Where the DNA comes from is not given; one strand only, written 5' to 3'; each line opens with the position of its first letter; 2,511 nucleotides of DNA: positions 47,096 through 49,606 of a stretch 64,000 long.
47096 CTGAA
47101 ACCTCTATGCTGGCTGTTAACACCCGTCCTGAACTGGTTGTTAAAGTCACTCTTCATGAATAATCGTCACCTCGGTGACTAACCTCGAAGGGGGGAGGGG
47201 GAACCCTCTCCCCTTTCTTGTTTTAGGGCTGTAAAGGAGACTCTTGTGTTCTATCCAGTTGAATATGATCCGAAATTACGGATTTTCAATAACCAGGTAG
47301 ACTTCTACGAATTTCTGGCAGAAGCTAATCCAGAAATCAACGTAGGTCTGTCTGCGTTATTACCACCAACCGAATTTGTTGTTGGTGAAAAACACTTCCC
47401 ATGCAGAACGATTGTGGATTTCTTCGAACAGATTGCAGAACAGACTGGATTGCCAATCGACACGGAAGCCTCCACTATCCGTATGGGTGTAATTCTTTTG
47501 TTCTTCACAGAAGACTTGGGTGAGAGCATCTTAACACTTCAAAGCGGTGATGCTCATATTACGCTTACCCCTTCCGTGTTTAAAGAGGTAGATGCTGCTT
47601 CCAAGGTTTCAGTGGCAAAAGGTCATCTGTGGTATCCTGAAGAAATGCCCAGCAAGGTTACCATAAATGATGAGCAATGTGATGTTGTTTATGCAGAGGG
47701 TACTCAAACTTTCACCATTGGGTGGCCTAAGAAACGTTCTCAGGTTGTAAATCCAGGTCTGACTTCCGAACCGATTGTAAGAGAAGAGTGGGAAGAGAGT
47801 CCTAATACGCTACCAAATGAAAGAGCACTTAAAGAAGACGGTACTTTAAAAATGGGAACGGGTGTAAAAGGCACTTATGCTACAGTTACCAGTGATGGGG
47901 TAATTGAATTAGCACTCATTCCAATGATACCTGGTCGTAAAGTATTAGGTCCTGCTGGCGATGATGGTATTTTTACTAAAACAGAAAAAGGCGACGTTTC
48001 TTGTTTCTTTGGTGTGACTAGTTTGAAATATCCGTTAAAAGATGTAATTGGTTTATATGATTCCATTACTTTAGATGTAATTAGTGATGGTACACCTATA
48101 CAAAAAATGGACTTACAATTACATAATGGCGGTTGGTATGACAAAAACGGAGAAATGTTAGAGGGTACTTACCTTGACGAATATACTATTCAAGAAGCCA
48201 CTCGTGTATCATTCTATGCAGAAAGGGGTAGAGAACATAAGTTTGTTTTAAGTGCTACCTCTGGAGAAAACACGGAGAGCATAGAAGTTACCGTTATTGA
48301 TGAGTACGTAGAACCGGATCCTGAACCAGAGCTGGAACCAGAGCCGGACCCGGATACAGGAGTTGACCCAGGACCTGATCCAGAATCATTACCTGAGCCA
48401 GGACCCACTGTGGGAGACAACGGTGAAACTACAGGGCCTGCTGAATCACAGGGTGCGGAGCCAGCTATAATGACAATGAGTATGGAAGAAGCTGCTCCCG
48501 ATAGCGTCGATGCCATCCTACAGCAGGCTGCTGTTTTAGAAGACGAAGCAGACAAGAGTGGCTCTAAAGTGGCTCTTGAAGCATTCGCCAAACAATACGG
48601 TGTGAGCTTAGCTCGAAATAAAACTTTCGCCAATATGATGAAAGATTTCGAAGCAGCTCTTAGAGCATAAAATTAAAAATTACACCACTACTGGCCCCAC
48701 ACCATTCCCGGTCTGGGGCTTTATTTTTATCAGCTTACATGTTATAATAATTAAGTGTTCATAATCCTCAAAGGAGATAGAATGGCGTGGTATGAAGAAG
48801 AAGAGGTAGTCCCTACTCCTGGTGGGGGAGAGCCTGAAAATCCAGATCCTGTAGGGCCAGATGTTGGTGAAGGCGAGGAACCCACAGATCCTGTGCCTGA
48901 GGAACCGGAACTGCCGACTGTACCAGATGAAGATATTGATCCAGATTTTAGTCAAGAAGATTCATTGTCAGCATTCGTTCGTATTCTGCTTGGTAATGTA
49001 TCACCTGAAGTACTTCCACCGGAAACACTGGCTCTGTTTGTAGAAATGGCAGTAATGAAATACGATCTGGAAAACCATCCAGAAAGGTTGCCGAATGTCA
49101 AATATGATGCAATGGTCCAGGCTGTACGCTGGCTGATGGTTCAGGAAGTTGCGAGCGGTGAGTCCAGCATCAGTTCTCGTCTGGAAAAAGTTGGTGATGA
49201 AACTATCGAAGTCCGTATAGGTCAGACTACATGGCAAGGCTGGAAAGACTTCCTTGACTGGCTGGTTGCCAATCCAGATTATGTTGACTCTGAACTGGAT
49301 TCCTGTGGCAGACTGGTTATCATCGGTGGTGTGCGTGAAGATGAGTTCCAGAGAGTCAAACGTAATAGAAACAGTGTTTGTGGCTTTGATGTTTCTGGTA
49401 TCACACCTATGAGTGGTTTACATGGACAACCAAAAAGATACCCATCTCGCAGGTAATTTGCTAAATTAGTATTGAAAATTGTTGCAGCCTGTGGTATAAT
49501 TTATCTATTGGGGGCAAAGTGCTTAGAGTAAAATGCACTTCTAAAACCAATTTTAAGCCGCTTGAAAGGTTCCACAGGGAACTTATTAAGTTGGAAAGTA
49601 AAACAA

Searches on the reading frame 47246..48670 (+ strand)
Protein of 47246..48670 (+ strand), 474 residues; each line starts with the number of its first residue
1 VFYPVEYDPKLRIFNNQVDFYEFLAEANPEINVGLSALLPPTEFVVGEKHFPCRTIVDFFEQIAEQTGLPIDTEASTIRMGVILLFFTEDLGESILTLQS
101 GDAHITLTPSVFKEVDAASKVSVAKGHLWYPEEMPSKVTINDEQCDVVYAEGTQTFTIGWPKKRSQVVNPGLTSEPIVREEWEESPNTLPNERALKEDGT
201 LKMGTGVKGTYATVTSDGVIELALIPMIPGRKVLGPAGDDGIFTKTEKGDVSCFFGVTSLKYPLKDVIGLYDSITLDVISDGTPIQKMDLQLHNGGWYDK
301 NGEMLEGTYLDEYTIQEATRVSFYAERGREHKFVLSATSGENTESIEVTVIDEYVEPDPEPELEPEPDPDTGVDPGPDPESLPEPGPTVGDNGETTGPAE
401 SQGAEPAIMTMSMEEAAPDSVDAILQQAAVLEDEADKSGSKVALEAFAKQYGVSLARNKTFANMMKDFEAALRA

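Call 51: search_protein_families(library=pfam, proteins=[window:47246-48670:+], max_evalue=0.05)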
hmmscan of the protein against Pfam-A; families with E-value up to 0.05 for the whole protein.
window:47246-48670:+ (474 aa): 1 family
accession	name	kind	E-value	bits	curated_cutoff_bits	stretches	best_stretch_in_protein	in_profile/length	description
PF05887.16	Trypan_PARP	-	0.0052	17.2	100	1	353-399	61-109/134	Procyclic acidic repetitive protein (PARP)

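Call 53: search_protein_families(library=phrogs, proteins=[window:47246-48670:+], max_evalue=0.001)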
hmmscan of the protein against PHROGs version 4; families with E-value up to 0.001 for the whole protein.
window:47246-48670:+ (474 aa): 2 families
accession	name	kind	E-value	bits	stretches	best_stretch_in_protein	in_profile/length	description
phrog_3259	-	unknown function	1.7e-50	172.7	2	6-123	1-100/188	-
phrog_1051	-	head and packaging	1.7e-06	29.4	1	430-473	9-52/229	minor head protein inhibitor of protease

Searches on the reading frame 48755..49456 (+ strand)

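Call 53: search_protein_families(library=phrogs, proteins=[window:48755-49456:+], max_evalue=0.001)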
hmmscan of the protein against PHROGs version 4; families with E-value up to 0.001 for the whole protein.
window:48755-49456:+ (233 aa): 1 family
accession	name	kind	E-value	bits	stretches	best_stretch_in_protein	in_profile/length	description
phrog_2663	-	unknown function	7.1e-46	157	1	70-229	6-175/178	-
